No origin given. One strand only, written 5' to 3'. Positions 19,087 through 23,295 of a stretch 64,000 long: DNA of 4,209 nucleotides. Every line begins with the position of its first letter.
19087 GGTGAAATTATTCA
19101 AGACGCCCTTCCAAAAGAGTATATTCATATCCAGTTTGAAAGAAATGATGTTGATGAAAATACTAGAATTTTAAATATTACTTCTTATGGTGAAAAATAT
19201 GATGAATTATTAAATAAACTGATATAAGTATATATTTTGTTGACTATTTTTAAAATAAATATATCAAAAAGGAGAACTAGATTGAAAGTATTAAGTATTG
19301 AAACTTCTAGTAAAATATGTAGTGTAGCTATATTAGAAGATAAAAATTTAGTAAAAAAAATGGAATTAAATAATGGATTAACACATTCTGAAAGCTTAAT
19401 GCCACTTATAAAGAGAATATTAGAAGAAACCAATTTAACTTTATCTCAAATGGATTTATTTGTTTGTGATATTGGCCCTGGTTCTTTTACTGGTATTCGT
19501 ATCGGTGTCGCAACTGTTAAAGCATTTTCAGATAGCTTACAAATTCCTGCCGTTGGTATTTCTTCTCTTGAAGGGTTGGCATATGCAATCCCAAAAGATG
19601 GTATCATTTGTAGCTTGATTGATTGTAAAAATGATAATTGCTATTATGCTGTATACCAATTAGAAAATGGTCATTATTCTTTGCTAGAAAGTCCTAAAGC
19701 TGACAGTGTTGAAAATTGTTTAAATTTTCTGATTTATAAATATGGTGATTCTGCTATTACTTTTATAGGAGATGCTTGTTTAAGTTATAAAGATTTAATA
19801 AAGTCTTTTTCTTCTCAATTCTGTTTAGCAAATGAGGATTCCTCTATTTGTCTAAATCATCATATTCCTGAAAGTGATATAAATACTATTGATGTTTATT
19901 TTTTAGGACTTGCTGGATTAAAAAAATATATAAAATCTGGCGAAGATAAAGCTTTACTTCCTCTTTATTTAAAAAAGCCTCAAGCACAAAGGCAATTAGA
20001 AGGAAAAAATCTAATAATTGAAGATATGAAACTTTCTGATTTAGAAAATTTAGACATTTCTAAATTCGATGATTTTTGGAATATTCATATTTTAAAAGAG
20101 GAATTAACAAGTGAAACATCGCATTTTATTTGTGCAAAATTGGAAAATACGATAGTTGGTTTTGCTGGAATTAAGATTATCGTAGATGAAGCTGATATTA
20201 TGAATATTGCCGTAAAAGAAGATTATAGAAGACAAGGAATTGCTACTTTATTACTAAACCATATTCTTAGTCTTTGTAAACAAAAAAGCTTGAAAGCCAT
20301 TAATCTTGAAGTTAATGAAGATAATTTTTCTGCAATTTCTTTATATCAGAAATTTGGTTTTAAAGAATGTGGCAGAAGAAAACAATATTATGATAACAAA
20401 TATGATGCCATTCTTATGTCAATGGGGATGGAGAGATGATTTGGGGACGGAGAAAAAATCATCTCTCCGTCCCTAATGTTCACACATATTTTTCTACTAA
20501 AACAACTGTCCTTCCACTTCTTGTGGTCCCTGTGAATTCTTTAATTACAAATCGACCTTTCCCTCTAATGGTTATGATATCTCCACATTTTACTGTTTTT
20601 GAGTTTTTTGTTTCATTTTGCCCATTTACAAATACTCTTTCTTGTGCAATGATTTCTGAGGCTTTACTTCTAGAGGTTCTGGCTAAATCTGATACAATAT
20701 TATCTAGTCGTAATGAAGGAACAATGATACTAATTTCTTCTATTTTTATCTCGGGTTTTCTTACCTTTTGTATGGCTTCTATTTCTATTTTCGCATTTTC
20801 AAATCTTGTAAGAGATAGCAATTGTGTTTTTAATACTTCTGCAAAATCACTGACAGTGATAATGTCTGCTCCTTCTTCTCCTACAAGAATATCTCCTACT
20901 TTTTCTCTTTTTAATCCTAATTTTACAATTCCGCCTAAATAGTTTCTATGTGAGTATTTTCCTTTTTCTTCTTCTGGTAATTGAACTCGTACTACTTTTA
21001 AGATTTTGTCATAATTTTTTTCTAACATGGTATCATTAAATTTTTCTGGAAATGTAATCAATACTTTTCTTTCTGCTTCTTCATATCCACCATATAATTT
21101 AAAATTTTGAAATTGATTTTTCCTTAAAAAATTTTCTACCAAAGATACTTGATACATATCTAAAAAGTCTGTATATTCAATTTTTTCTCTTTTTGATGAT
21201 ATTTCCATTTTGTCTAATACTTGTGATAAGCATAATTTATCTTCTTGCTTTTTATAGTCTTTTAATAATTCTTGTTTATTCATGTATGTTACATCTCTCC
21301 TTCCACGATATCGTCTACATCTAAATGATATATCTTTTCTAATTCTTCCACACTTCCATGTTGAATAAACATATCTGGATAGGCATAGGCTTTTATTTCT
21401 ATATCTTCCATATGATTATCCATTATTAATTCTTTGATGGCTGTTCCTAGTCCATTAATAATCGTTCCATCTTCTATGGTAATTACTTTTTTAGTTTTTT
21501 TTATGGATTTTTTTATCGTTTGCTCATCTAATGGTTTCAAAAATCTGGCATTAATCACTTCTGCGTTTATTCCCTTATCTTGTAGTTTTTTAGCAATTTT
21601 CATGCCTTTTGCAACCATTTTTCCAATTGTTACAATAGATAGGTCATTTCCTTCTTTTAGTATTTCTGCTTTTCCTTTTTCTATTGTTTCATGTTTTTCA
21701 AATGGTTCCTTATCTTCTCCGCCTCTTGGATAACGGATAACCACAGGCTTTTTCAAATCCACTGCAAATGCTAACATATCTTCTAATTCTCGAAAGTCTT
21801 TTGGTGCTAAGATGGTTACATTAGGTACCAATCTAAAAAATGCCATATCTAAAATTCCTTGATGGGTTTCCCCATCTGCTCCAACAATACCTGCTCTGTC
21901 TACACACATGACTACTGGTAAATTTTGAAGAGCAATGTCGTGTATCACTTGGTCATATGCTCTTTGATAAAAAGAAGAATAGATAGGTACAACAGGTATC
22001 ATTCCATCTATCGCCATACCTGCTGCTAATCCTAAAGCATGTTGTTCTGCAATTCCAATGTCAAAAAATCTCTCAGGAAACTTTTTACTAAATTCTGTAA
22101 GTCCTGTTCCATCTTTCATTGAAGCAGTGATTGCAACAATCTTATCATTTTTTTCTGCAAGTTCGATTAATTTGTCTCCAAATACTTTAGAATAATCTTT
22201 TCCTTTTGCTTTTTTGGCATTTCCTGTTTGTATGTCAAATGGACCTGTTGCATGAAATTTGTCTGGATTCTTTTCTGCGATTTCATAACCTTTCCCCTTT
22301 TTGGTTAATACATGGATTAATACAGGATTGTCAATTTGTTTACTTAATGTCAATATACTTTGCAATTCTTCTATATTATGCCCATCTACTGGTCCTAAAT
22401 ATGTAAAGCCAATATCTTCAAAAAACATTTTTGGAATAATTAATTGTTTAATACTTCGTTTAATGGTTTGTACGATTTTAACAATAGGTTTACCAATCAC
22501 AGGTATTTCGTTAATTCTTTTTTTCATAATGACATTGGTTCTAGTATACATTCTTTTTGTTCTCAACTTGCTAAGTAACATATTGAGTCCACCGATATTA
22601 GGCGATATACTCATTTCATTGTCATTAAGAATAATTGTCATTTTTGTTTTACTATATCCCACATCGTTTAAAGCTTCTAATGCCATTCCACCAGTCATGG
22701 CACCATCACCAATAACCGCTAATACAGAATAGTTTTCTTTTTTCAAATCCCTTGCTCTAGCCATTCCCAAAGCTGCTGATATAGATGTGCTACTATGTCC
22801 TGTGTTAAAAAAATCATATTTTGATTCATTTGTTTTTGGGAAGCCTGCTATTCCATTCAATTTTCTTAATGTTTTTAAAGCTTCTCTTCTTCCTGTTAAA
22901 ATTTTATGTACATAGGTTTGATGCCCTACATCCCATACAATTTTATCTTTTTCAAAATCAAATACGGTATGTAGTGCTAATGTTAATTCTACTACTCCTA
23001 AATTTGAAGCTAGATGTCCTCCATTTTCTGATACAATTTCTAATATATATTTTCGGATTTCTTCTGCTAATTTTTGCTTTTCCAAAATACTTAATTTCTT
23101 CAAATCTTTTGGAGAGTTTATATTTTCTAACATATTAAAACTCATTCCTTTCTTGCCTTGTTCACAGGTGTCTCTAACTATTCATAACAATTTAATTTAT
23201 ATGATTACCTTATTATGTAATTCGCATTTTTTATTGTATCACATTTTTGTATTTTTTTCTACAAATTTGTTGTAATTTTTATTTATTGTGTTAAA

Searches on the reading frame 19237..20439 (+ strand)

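Call 57: search_protein_families(library=pfam, proteins=[window:19237-20439:+], max_evalue=0.00001)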
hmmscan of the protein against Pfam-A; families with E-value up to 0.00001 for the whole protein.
window:19237-20439:+ (400 aa): 5 families
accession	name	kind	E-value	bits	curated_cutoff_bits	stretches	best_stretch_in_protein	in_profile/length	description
PF00814.31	TsaD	-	8e-25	88.5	24.8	1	49-165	28-151/264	tRNA N6-adenosine threonylcarbamoyltransferase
PF00583.31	Acetyltransf_1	-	6.3e-22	78.5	20.7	1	269-375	4-116/116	Acetyltransferase (GNAT) family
PF13673.13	Acetyltransf_10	-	8.1e-19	68.3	23.6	1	267-382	3-114/128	Acetyltransferase (GNAT) domain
PF13508.13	Acetyltransf_7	-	5.8e-17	62.3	27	1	294-377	2-84/84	Acetyltransferase (GNAT) domain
PF13420.13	Acetyltransf_4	-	4.8e-06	27.1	24.3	1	291-388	46-147/155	Acetyltransferase (GNAT) domain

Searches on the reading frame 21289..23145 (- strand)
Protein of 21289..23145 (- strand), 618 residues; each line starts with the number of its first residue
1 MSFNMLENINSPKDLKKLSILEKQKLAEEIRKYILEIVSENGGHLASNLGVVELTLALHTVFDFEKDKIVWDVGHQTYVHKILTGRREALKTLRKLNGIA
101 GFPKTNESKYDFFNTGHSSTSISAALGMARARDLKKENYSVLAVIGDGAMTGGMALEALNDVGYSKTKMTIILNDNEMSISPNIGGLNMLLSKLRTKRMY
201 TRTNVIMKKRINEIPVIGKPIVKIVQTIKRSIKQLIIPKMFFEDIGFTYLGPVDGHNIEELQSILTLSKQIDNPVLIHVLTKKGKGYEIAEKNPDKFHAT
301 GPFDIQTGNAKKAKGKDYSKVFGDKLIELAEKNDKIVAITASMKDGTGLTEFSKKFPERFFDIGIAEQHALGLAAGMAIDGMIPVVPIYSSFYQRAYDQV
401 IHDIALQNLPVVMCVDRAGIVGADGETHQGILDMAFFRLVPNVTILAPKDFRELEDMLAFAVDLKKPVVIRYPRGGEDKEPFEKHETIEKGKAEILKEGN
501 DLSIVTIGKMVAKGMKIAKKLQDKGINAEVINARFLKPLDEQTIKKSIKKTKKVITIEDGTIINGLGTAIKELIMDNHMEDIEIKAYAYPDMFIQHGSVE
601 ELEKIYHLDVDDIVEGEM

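Call 57: search_protein_families(library=pfam, proteins=[window:21289-23145:-], max_evalue=0.00001)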
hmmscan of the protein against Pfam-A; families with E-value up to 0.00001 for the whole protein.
window:21289-23145:- (618 aa): 3 families
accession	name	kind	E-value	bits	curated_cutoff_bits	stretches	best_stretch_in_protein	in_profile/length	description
PF13292.11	DXP_synthase_N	-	2.5e-120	401.3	21.2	1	6-281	1-274/274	1-deoxy-D-xylulose-5-phosphate synthase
PF02779.29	Transket_pyr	-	1.6e-45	155.3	27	1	316-475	3-170/174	Transketolase, pyrimidine binding domain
PF02780.25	Transketolase_C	-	6.6e-34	116.9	25.9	1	491-613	1-124/124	Transketolase, C-terminal domain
